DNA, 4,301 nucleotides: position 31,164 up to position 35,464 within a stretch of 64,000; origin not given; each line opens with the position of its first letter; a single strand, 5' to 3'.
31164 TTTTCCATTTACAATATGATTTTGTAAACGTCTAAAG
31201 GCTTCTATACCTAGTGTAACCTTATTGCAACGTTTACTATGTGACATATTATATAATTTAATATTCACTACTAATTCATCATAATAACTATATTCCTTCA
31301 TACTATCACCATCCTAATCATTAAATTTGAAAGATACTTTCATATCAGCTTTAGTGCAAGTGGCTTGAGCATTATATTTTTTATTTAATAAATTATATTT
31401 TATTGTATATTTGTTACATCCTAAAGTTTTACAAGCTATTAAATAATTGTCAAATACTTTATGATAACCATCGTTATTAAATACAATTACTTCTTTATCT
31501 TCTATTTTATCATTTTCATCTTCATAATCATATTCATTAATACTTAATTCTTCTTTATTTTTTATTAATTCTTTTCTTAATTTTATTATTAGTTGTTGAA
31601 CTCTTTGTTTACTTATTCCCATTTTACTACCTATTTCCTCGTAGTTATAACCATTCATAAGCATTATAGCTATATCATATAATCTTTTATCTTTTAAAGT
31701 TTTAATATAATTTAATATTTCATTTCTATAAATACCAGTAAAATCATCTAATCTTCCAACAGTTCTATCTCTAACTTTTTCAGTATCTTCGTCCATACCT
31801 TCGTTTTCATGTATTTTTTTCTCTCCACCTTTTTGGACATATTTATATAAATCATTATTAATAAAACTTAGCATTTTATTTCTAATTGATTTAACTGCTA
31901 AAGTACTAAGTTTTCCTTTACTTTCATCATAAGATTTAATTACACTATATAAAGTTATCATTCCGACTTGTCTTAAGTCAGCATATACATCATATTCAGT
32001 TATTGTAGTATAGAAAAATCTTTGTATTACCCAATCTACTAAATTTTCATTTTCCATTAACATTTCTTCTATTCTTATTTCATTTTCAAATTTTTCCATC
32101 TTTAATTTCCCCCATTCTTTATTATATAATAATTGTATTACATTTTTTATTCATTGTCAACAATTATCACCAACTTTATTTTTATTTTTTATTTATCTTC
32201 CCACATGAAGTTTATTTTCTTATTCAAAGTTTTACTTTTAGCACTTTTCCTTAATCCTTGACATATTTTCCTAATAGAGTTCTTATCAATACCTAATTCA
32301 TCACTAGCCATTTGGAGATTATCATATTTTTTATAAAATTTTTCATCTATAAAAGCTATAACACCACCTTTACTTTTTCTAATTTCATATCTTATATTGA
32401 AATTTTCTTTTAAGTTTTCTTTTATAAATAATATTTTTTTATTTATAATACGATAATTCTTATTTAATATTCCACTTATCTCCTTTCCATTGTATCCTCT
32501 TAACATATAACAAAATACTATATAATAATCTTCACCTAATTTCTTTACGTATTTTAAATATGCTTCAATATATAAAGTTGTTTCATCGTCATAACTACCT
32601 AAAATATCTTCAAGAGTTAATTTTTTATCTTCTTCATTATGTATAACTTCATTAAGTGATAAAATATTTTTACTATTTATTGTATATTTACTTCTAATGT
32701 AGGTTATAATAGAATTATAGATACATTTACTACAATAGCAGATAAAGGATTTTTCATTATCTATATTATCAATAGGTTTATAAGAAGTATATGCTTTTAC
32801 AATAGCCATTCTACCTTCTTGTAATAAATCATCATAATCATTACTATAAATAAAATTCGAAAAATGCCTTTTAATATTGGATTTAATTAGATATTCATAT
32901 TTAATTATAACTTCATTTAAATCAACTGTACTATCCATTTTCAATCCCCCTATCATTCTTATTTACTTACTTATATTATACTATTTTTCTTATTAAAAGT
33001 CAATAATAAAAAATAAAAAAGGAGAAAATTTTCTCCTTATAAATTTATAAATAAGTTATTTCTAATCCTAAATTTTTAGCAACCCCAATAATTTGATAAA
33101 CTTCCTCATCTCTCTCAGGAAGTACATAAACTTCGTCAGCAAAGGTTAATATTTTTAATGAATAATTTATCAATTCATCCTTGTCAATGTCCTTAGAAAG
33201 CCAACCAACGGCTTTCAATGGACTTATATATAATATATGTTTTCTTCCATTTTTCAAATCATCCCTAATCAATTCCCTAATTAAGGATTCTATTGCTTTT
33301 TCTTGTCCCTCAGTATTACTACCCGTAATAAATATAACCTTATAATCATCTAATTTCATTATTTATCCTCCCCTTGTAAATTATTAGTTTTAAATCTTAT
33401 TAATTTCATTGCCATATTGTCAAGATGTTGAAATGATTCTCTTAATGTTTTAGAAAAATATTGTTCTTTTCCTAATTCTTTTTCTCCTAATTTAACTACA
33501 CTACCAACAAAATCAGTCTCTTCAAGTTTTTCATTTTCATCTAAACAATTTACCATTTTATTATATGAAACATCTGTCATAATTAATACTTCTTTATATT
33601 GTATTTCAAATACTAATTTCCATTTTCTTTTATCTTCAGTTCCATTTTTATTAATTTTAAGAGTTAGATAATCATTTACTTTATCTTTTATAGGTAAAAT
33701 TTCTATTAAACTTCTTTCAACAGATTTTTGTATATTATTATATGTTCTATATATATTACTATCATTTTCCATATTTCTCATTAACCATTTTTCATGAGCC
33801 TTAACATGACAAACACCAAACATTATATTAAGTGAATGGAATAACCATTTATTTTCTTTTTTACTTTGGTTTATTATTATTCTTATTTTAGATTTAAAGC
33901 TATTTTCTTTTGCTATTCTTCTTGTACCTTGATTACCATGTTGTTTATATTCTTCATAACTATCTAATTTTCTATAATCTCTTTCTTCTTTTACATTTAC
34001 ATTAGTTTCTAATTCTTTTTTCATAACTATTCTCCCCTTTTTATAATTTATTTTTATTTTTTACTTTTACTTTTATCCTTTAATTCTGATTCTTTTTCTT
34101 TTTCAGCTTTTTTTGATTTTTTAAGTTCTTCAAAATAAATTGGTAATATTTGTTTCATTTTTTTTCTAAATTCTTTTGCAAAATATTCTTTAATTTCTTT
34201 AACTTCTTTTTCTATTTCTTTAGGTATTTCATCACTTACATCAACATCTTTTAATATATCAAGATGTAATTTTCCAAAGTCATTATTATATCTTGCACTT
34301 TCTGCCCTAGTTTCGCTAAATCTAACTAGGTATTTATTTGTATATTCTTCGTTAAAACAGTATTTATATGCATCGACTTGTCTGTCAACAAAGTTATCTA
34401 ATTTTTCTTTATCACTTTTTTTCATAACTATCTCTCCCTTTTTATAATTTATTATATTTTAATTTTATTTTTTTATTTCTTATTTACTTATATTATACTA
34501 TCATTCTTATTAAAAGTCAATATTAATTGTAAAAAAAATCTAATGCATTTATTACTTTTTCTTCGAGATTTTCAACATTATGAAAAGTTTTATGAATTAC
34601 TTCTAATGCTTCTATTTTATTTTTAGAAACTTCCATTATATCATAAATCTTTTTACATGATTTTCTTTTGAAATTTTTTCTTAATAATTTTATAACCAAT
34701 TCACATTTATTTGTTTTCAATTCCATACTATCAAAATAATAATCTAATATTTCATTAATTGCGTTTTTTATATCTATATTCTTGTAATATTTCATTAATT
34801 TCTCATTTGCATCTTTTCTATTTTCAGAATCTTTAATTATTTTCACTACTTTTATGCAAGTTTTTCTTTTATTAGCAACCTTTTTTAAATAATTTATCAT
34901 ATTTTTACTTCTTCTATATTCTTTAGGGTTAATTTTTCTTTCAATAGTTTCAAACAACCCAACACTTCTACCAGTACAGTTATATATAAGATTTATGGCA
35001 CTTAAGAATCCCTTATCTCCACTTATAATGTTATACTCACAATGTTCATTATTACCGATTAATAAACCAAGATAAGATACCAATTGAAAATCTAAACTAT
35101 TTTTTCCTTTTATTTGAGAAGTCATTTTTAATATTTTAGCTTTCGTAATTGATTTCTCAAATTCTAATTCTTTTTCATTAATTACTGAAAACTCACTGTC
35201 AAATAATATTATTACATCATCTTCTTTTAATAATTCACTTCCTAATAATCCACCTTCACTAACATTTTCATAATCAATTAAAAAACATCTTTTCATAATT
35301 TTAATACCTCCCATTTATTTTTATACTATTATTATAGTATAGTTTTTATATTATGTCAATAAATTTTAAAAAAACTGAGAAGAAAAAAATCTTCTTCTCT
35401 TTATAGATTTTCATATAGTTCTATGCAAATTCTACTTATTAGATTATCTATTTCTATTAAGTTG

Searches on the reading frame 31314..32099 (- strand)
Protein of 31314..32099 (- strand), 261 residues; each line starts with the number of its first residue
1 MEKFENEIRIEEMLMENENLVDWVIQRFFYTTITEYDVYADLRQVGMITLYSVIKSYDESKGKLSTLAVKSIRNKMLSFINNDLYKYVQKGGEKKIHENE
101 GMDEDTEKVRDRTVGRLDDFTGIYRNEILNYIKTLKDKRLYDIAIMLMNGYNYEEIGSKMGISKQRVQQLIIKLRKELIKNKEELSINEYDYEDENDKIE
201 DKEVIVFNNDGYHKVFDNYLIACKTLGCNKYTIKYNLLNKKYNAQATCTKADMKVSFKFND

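Call 27: search_protein_families(library=pfam, proteins=[window:31314-32099:-], max_evalue=0.01)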
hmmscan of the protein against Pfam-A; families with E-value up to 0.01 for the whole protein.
window:31314-32099:- (261 aa): 7 families
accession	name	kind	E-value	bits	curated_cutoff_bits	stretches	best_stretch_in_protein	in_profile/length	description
PF04542.20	Sigma70_r2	-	5.2e-06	26.6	24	1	39-80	23-65/71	Sigma-70 region 2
PF04545.22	Sigma70_r4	-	0.00032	20.6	24.1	1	149-173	19-43/50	Sigma-70, region 4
PF07638.17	Sigma70_ECF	-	0.00049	20.5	21.1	1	123-169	124-170/185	ECF sigma factor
PF13518.12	HTH_28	-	0.0017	18.8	25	1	146-174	8-36/52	Helix-turn-helix domain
PF13384.12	HTH_23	-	0.0061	16.8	24.6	0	142-171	9-38/50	Homeodomain-like domain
PF11738.13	DUF3298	-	0.0069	17.7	24.1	0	173-235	17-83/84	Protein of unknown function (DUF3298)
PF08281.18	Sigma70_r4_2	-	0.009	16.1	25.7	0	148-177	24-53/54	Sigma-70, region 4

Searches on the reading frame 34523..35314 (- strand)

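Call 27: search_protein_families(library=pfam, proteins=[window:34523-35314:-], max_evalue=0.01)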
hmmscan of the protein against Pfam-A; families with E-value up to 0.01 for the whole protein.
window:34523-35314:- (263 aa): 3 families
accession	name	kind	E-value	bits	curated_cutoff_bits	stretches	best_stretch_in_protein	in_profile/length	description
PF18475.7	PIN7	-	3.2e-18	66.7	34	1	12-110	1-99/103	PIN domain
PF14771.11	DUF4476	-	0.0018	18.9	22.5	1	195-260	15-80/91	Domain of unknown function (DUF4476)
PF08348.17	PAS_6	-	0.0093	16.3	27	0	81-164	10-93/115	YheO-like PAS domain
